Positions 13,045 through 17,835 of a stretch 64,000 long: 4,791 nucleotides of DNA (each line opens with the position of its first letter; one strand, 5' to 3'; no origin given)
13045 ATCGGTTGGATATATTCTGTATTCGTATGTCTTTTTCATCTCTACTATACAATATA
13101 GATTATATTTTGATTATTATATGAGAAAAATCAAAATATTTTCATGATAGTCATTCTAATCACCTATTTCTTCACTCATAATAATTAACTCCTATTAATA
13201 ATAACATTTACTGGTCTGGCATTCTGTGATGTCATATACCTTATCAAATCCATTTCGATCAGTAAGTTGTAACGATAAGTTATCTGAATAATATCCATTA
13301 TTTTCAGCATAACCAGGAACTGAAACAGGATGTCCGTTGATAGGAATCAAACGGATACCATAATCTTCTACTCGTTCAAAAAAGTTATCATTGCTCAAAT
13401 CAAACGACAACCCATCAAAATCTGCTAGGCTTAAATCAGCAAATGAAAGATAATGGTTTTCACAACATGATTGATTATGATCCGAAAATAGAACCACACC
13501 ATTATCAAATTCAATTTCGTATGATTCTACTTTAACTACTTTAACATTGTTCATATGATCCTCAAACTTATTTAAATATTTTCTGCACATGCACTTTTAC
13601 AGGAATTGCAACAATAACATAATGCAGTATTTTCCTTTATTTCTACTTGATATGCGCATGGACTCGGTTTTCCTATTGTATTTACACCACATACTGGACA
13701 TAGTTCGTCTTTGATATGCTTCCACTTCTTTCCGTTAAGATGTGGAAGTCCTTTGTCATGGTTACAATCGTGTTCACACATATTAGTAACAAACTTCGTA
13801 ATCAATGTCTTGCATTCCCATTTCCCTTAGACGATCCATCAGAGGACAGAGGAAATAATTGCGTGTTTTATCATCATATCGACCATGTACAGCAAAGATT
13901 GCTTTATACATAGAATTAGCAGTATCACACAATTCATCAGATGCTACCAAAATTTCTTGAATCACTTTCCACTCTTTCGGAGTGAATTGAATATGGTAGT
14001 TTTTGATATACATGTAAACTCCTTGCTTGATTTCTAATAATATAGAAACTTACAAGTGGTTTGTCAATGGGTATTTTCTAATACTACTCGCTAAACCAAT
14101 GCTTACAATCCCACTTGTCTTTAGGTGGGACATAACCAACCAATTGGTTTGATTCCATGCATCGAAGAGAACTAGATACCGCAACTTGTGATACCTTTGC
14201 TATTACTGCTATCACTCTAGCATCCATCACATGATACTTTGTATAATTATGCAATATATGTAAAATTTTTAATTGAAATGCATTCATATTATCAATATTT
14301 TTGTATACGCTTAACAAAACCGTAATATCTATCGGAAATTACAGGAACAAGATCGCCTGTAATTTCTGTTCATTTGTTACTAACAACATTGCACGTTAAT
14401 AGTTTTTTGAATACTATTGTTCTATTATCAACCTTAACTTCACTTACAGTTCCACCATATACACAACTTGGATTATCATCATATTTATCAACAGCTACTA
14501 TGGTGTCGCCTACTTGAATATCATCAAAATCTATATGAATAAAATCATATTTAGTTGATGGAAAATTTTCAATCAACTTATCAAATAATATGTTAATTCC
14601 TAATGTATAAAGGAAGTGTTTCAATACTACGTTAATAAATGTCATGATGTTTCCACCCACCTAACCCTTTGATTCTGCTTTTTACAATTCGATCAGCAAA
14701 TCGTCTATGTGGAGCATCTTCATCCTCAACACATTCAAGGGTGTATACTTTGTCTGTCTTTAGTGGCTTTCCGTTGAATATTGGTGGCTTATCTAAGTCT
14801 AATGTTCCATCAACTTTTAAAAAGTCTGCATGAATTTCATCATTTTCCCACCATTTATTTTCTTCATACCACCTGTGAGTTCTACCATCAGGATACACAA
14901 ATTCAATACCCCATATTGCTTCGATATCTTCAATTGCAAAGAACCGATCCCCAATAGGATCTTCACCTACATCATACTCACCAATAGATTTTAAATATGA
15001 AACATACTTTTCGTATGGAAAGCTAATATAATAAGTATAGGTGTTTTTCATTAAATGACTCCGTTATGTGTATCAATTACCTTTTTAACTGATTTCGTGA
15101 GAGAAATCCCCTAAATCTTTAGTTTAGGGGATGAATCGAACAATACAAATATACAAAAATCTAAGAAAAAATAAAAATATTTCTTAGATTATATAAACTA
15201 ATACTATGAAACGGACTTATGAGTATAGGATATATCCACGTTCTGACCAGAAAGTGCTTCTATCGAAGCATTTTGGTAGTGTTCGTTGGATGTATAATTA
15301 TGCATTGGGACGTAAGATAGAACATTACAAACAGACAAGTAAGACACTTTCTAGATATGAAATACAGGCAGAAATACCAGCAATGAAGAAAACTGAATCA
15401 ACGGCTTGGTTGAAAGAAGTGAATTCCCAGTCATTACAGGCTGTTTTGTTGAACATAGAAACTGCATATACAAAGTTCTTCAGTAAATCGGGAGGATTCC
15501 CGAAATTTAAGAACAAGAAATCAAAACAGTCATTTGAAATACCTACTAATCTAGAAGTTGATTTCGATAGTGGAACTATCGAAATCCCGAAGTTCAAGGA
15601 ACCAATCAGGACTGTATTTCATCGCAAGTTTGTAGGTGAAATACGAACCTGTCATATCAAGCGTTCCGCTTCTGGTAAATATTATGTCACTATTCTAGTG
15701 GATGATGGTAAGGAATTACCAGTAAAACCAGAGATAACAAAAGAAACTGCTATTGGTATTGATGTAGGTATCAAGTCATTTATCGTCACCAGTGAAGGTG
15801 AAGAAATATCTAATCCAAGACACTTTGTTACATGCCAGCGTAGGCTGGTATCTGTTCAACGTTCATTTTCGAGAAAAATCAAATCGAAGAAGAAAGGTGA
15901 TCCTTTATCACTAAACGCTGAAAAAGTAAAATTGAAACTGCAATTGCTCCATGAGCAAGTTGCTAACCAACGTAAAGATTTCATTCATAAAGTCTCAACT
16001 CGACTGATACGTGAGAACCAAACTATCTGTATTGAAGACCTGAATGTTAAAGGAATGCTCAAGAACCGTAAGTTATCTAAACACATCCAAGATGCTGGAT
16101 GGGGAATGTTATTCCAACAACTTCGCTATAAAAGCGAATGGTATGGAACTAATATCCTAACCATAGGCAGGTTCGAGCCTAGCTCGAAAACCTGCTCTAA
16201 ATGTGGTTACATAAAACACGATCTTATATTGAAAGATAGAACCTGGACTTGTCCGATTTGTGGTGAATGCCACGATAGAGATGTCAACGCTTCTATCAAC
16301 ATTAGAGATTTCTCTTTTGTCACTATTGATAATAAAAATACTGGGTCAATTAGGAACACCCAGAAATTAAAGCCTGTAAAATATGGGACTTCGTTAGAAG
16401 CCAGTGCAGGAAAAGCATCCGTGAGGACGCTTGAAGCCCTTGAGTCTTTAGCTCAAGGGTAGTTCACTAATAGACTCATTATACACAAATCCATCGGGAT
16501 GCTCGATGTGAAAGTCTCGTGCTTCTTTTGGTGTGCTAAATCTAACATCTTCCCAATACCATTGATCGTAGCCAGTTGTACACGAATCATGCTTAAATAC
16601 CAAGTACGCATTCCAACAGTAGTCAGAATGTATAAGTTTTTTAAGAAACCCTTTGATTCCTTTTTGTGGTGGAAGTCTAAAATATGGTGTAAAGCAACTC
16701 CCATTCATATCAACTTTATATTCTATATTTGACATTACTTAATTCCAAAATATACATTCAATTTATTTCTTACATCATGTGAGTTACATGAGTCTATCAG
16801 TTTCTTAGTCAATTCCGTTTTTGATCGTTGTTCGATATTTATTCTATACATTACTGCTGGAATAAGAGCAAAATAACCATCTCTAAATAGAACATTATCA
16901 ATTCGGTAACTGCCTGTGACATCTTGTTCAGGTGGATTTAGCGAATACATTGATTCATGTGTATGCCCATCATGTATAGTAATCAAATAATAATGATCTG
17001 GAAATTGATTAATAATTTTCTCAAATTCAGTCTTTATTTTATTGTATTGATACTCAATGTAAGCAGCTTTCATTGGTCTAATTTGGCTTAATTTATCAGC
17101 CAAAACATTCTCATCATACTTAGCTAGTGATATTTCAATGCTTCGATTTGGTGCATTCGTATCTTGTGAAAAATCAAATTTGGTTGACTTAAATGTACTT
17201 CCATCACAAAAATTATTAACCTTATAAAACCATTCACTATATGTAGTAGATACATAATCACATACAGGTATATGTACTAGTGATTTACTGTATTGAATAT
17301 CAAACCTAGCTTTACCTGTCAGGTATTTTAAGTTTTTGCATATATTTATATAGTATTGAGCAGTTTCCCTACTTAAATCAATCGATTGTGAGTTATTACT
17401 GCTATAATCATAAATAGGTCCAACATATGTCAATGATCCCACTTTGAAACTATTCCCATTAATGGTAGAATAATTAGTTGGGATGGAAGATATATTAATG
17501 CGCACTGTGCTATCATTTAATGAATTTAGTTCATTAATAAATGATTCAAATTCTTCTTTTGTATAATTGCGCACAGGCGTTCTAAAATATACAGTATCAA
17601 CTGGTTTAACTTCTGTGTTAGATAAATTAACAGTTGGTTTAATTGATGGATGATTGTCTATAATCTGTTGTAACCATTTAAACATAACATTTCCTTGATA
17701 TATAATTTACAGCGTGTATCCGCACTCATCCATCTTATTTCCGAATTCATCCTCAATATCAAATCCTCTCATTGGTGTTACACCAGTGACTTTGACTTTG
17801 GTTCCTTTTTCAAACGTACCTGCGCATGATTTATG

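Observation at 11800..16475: Family-A tnpB-only IS elements share CCCCT...AGGGG subterminal hairpins with the IsrB element; the right-end hairpin is encoded inside the conserved C-terminal PESL(A/V/I)QG codons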

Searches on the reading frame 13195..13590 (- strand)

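Call 6: search_protein_families(library=pfam, proteins=[window:13195-13590:-])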
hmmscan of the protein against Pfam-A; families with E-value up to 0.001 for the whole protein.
window:13195-13590:- (131 aa): 1 family
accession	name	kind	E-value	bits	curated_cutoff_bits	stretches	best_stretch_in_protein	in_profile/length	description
PF24240.1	DUF7448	-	5.7e-07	30.4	27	1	17-105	12-102/104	Domain of unknown function (DUF7448)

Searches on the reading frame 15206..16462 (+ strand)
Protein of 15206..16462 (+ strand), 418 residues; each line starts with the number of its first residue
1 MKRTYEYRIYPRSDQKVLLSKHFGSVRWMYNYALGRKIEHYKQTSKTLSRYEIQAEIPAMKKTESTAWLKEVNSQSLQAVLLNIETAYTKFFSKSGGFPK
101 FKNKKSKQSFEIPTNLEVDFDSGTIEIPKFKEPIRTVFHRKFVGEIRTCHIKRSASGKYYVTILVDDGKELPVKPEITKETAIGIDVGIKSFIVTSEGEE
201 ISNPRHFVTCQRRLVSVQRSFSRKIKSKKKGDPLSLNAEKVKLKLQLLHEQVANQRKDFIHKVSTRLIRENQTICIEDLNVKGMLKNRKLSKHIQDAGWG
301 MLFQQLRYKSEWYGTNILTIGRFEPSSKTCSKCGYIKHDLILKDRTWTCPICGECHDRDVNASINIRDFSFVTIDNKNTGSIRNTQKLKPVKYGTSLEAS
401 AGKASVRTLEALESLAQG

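Call 6: search_protein_families(library=pfam, proteins=[window:15206-16462:+])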
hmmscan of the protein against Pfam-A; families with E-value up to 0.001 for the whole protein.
window:15206-16462:+ (418 aa): 3 families
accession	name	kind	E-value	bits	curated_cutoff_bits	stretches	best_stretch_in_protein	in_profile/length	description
PF01385.25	OrfB_IS605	-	1.2e-23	84.1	30.5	1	174-287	10-119/120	Probable transposase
PF07282.18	Cas12f1-like_TNB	-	1.6e-22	79.8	26.3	1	299-366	1-60/60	Cas12f1-like, TNB domain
PF12323.14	HTH_OrfB_IS605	-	7.7e-15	54.6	21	1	1-46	1-47/47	Helix-turn-helix domain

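Call 14: find_encoding_contigs(protein=window:15206-16462:+, flank=10000, max_places=10)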
Protein window:15206-16462:+ (418 aa): no gene with exactly this product is on record in the collection.

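Call 15: find_related_loci(query=window:15206-16462:+, collection=viral_contigs, flank=3000)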
Query window:15206-16462:+ (418 aa) in viral_contigs; peptide patterns used: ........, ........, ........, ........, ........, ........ (x = any residue, [..] = any of these).
32 stretches matched a pattern; 17 encode a relative of the query (tblastn E <= 1e-3); 17 distinct loci.
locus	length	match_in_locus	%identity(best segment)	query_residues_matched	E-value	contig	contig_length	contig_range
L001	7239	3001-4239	80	1-418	0e+0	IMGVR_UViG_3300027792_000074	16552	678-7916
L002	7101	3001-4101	44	1-374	2e-98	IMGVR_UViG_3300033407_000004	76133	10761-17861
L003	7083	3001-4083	49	1-372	4e-115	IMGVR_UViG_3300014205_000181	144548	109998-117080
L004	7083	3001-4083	45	3-373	2e-98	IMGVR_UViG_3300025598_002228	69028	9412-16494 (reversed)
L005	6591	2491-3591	39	1-371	2e-94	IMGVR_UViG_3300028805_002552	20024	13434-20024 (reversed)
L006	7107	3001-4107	42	1-383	5e-88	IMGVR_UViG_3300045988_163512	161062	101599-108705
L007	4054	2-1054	43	1-366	4e-88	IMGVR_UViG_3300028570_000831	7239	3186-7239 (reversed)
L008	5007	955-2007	43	1-366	1e-87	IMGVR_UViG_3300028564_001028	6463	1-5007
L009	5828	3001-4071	44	1-366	2e-78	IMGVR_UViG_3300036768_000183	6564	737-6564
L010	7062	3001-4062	38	1-366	1e-70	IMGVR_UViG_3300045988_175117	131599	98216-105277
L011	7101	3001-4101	35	3-366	3e-65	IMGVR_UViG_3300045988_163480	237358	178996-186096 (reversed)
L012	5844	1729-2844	45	1-373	7e-107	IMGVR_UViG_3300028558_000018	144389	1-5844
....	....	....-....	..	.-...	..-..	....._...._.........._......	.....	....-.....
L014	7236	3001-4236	32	1-386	5e-58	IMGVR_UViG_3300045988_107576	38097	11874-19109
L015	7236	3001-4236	32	1-386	5e-58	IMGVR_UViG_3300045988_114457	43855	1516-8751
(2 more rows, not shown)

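Call 16: search_dna_similar(query=window:15206-16462:+, collection=phages, mode=protein, max_rows=30)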
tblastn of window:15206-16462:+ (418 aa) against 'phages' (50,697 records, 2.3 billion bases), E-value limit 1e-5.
Records with a match: 610; places in all: 846; records where one place covers at least 80% of the query: 351.
Best place of each record, by identity: <60% 610.
By first word of the organism name: Salinibacter 182; Staphylococcus 98; Mycobacterium 44; Helicobacter 23; Lactobacillus 23; Bacteriophage 21; Bacillus 21; Streptococcus 18; Prevotella 15; Campylobacter 11; and 44 more.
By host as written in the record: Salinibacter ruber M8 182; - 54; Staphylococcus aureus 31; Mycobacterium smegmatis mc2 155 29; Helicobacter pylori 15; Prevotella sp. 15; Lactobacillus plantarum 10; Streptococcus thermophilus 8; and 144 more.
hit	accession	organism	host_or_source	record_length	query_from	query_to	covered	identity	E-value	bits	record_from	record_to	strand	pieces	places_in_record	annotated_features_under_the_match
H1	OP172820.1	Parabacteroides phage PF672P2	Parabacteroides faecis DA672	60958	1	418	100%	40.6%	2e-81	278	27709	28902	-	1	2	hypothetical protein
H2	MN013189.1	Microcystis phage Mic1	Cyanobacteria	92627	1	383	92%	41.6%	9e-76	262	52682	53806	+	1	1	transposase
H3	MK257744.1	Thermus phage YS40_Isch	Thermus thermophilus HB8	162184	1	369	88%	40.1%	8e-70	245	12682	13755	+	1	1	IS200/IS605 family transposase ISCsa5 | Transposase IS200 like protein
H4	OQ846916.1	Alicyclobacillus phage KKP_3916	Alicyclobacillus acidoterrestris strain ...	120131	2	366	87%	40.3%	1e-72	253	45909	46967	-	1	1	hypothetical protein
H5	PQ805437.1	Klebsiella phage RSU-F4K5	Klebsiella michiganensis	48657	1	367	88%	40.1%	4e-66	234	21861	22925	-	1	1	transposase/putative RNA-guided endonuclease | hypothetical protein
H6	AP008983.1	Clostridium phage c-st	Clostridium botulinum type C strain ...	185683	3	366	87%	40.4%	5e-68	239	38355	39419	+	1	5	putative IS transposase (OrfB)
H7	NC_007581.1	Clostridium phage c-st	Clostridium botulinum type C strain ...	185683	3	366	87%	40.4%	5e-68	239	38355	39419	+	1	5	transposase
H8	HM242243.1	Brochothrix phage A9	Brochothrix thermosphacta HER1187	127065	3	366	87%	40.2%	2e-61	220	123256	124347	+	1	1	gp191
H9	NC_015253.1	Brochothrix phage A9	Brochothrix thermosphacta HER1187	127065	3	366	87%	40.2%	2e-61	220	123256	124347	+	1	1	transposase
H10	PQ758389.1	Pseudomonas phage 5399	Pseudomonas aeruginosa 147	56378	3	367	87%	39.9%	1e-69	244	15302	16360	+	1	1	hypothetical protein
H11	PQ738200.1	Pseudomonas phage phita81A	Pseudomonas aeruginosa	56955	3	367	87%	39.9%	1e-69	244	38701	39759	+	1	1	hypothetical protein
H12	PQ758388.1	Pseudomonas phage 5371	Pseudomonas aeruginosa 147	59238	3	367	87%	39.9%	1e-69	244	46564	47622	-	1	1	hypothetical protein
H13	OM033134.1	Aeromonas phage phiA009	Aeromonas sp.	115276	3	366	87%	40.0%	2e-64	229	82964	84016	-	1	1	transposase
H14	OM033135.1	Aeromonas phage phiA019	Aeromonas sp.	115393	3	366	87%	40.0%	2e-64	229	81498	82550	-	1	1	transposase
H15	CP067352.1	Clostridioides phage ES-S-0173-01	Clostridioides sp. ES-S-0173-01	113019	1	366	88%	39.6%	3e-64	228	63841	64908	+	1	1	record has no annotation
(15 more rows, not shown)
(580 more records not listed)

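Call 54: search_solved_structures(query=window:15206-16462:+, show_alignments=1, max_evalue=0.00001)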
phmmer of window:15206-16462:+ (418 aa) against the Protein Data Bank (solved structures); distinct sequences matched with E-value up to 0.00001: 11.
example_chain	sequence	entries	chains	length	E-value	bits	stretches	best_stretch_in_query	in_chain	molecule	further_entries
9yyg_A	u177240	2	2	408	9.9e-78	265.1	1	3-380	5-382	AI-designed RNA-guided nuclease | AI-generated RNA-guided nuclease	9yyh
8bf8_A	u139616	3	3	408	1e-74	255.2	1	3-380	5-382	RNA-guided DNA endonuclease TnpB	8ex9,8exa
8h1j_A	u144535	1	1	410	1e-74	255.1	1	3-380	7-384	RNA-guided DNA endonuclease TnpB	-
8iaz_A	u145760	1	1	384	5.3e-48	167.2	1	3-369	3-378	Transposase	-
9jfo_A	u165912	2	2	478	1.1e-24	90.3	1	247-368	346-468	LaTranC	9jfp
9j09_A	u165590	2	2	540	1.4e-24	90.1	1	145-370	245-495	Transposase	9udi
9jfq_A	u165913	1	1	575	2e-24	89.6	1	247-369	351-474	LaTranC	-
9b0l_P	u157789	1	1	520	6.5e-16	61.5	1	176-367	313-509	TnpB-like protein L79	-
9nzp_A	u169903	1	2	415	1.3e-08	37.4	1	174-368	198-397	IS200/IS605 family element transposase accessory protein TnpB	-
23vu_A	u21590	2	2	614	1.1e-07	34.4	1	250-368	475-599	UnCas12m4a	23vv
9jfs_A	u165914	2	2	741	9.3e-07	31.4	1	179-357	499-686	Cas12p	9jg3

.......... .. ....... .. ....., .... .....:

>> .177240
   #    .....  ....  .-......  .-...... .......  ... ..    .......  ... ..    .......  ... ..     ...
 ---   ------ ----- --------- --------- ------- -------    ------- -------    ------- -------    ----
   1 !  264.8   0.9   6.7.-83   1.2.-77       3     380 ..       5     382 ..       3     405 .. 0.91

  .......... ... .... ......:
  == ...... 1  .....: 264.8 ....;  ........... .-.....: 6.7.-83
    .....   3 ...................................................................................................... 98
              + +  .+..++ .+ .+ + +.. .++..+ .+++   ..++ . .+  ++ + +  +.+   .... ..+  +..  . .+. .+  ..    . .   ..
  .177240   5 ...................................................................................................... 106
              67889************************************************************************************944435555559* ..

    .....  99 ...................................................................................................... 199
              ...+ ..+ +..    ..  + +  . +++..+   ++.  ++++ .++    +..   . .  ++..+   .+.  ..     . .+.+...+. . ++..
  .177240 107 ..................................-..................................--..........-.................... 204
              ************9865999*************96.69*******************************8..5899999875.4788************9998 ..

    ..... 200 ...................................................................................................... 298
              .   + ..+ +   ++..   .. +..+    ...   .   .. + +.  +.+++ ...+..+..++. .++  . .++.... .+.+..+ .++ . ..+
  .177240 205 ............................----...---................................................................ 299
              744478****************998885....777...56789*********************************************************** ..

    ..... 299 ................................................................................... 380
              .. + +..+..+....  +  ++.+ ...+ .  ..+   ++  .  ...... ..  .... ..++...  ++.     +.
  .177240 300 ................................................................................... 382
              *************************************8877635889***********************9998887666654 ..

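Call 77: search_protein_families(library=ncbifam, proteins=[window:15206-16462:+])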
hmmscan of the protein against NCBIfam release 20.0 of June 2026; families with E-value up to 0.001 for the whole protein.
window:15206-16462:+ (418 aa): 5 families
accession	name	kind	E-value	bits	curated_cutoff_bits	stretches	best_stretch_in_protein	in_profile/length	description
NF038281.1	IS200_TnpB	exception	1.2e-117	393.1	425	1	3-368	2-357/360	IS200/IS605 family element RNA-guided endonuclease TnpB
NF040570.1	guided_TnpB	subfamily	2.9e-99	333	100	1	5-367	1-387/389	RNA-guided endonuclease TnpB family protein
NF038280.1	IS607_TnpB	exception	3.5e-57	194.3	350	1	4-384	5-404/431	IS607 family element RNA-guided endonuclease TnpB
NF038192.1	V_cas_c2c8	exception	4.7e-34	118.3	350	1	64-296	141-414/457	type V CRISPR-associated protein C2c8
TIGR01766.2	TIGR01766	domain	5.2e-13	49.3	32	1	254-320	3-76/82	IS200/IS605 family accessory protein TnpB-related protein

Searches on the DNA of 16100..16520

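Call 37: search_rna_families(source=window, start=16100, end=16520, threshold=evalue, max_evalue=10, show_alignments=2)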
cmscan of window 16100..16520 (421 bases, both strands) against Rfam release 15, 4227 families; matches with E-value up to 10: 0.
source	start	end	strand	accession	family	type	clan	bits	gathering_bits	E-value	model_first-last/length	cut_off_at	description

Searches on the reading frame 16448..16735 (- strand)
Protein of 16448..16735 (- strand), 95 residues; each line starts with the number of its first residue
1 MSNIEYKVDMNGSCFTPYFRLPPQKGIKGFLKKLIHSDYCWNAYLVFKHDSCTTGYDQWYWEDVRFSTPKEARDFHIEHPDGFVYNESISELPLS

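Call 60: search_protein_families(library=pfam, proteins=[window:16448-16735:-], max_evalue=0.01)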
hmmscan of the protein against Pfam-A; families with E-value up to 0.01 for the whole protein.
window:16448-16735:- (95 aa): 0 families

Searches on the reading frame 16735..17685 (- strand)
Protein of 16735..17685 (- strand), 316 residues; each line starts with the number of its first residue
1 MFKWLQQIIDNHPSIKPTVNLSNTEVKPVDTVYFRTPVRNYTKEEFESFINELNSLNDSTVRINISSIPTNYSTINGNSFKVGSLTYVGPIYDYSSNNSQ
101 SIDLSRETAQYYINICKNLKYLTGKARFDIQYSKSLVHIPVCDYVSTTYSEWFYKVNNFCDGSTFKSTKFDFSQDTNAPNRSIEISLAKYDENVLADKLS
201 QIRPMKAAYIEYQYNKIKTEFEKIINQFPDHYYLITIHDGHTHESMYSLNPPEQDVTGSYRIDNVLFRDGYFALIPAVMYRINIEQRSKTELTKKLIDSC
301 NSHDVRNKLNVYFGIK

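Call 6: search_protein_families(library=pfam, proteins=[window:16735-17685:-])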
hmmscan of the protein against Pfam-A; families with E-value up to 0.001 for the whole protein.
window:16735-17685:- (316 aa): 0 families

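Call 45: search_protein_families(library=phrogs, proteins=[window:16735-17685:-], max_evalue=0.00001)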
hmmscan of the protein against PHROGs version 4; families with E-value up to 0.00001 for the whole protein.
window:16735-17685:- (316 aa): 0 families

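Call 71: find_related_loci(query=window:16735-17685:-, collection=viral_contigs, flank=6000)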
Query window:16735-17685:- (316 aa) in viral_contigs; peptide patterns used: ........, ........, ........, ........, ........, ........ (x = any residue, [..] = any of these).
3 stretches matched a pattern, but none encodes a relative of the query by tblastn (E <= 1e-3).
